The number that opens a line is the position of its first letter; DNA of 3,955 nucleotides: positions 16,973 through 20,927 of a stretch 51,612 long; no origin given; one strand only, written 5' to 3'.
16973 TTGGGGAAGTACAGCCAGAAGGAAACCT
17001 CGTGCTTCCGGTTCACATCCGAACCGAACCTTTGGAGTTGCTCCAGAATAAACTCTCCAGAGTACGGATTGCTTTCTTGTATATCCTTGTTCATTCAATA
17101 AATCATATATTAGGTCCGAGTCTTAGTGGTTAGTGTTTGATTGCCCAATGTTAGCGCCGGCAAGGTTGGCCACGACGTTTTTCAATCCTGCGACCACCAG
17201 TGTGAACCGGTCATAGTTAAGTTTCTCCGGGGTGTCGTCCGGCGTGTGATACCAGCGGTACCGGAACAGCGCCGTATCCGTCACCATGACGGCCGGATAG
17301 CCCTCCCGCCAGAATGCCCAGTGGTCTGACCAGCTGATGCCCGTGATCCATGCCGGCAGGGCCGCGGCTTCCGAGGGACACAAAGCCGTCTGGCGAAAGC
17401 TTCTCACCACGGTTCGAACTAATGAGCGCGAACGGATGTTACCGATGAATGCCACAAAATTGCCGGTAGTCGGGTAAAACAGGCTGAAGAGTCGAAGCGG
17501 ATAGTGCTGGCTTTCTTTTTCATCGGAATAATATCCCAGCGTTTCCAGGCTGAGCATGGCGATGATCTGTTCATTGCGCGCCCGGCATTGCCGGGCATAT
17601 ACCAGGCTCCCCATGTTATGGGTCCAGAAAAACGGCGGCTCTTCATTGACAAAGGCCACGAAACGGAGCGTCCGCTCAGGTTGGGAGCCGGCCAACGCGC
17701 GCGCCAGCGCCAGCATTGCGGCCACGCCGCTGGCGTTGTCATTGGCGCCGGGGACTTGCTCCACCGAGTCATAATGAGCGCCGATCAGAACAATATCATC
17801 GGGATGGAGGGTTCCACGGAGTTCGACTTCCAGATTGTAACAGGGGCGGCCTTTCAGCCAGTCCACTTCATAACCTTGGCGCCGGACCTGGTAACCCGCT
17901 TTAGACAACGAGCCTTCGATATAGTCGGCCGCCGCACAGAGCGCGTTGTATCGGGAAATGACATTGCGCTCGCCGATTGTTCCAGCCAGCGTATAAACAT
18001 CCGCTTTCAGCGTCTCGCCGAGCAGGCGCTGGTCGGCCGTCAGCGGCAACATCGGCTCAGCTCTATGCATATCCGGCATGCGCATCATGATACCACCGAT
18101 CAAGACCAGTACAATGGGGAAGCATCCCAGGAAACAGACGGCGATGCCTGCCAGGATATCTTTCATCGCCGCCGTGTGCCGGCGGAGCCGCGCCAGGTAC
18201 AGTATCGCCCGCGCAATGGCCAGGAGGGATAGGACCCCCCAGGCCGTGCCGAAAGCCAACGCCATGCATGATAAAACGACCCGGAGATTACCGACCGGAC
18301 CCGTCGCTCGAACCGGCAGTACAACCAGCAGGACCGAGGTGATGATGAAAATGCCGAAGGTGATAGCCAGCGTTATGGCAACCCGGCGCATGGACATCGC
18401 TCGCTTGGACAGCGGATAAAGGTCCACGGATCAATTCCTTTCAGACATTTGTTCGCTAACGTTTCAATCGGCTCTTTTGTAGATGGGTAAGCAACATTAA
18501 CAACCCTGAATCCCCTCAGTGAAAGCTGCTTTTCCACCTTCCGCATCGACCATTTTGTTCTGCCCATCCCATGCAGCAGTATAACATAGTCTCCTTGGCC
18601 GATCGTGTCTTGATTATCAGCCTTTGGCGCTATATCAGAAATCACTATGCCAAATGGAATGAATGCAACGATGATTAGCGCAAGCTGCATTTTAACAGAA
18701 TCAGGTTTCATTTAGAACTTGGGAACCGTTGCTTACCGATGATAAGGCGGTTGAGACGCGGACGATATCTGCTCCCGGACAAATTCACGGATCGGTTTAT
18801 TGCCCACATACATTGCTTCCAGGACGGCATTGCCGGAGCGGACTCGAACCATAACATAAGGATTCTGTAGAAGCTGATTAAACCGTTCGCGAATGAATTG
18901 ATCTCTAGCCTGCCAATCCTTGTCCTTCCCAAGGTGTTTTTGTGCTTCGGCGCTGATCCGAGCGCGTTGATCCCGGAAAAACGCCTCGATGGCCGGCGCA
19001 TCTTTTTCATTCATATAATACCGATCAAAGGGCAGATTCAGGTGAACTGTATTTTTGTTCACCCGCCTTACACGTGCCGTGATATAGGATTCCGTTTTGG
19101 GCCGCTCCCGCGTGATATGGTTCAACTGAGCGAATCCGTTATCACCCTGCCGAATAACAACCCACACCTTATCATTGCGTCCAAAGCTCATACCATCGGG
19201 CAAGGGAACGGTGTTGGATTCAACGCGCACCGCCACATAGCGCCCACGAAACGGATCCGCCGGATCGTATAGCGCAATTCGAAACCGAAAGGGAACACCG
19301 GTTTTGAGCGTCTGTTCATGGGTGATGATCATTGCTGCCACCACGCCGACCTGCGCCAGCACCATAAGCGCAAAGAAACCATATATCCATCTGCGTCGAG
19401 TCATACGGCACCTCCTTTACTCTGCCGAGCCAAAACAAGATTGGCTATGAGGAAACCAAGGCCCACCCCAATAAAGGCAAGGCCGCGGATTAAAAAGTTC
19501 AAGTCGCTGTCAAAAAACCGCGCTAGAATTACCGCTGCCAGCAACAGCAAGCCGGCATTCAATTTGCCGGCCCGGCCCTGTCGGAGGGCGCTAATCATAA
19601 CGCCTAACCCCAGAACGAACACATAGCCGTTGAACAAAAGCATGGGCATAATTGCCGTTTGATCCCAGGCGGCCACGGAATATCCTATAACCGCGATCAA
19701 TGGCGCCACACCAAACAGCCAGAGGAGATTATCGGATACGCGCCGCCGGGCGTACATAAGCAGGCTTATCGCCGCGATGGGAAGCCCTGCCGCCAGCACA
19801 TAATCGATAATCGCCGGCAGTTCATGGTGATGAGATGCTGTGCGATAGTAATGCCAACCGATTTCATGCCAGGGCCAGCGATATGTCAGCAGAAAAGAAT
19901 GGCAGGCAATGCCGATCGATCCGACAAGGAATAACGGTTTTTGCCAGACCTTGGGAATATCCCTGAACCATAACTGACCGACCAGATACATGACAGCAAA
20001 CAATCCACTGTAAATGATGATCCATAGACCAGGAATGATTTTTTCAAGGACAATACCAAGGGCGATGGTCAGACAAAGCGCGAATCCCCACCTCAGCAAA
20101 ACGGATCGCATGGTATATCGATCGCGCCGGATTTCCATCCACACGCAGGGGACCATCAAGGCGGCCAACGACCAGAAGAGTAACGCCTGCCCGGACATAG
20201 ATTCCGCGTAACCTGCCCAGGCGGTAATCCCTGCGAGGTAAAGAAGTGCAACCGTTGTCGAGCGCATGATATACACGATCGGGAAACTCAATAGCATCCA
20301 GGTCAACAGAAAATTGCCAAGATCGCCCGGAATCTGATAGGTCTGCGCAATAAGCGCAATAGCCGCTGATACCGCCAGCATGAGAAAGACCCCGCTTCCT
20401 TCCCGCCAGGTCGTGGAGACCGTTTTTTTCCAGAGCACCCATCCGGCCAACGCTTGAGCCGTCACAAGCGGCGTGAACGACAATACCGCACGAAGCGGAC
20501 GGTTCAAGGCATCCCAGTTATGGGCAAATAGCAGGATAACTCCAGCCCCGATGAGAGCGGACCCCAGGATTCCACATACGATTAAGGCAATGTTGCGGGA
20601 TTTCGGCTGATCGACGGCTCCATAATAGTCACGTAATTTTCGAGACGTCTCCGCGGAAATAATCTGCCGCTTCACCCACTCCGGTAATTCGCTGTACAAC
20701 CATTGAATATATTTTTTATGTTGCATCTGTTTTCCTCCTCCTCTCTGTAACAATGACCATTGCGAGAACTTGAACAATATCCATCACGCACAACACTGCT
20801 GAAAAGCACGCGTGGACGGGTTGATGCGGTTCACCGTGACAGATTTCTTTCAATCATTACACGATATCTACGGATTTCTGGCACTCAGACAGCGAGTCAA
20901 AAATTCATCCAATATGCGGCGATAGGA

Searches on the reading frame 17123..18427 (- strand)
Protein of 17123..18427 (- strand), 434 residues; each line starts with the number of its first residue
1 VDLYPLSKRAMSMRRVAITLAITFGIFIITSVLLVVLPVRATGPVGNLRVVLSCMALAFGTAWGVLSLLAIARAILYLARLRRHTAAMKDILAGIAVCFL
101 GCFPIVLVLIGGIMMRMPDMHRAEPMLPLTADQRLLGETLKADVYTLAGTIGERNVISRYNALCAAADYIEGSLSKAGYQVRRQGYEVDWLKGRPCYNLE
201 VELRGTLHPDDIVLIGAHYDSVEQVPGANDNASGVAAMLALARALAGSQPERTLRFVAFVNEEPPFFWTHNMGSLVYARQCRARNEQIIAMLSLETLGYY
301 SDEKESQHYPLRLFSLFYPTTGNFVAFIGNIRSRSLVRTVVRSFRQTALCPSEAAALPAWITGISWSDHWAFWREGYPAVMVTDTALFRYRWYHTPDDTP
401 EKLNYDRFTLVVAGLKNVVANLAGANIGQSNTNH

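Call 65: search_protein_families(library=pfam, proteins=[window:17123-18427:-], max_evalue=0.00001)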
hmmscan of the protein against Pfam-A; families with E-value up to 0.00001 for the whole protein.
window:17123-18427:- (434 aa): 1 family
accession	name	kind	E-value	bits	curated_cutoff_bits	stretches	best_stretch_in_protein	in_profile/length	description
PF04389.22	Peptidase_M28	-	1.3e-28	100.5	21.3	1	199-409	2-183/193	Peptidase family M28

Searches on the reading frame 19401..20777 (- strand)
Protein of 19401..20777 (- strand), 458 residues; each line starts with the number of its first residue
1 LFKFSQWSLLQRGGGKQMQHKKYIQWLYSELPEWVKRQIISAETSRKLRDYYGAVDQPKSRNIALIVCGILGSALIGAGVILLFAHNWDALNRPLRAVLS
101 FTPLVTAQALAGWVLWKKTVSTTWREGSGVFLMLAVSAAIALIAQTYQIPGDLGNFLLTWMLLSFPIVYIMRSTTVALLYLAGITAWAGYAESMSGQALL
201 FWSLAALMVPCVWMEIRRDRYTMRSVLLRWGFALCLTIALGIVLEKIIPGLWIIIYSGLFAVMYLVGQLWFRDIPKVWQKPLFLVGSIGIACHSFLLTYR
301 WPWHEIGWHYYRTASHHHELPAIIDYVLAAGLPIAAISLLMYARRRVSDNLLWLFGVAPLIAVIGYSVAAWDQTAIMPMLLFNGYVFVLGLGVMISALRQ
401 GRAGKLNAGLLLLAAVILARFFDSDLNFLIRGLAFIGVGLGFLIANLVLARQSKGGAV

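Call 65: search_protein_families(library=pfam, proteins=[window:19401-20777:-], max_evalue=0.00001)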
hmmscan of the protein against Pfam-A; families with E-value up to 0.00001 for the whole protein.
window:19401-20777:- (458 aa): 1 family
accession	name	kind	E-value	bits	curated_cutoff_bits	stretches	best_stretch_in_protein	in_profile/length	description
PF09925.14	DUF2157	-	5e-34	117.5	32.4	1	33-176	2-145/146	Predicted membrane protein (DUF2157)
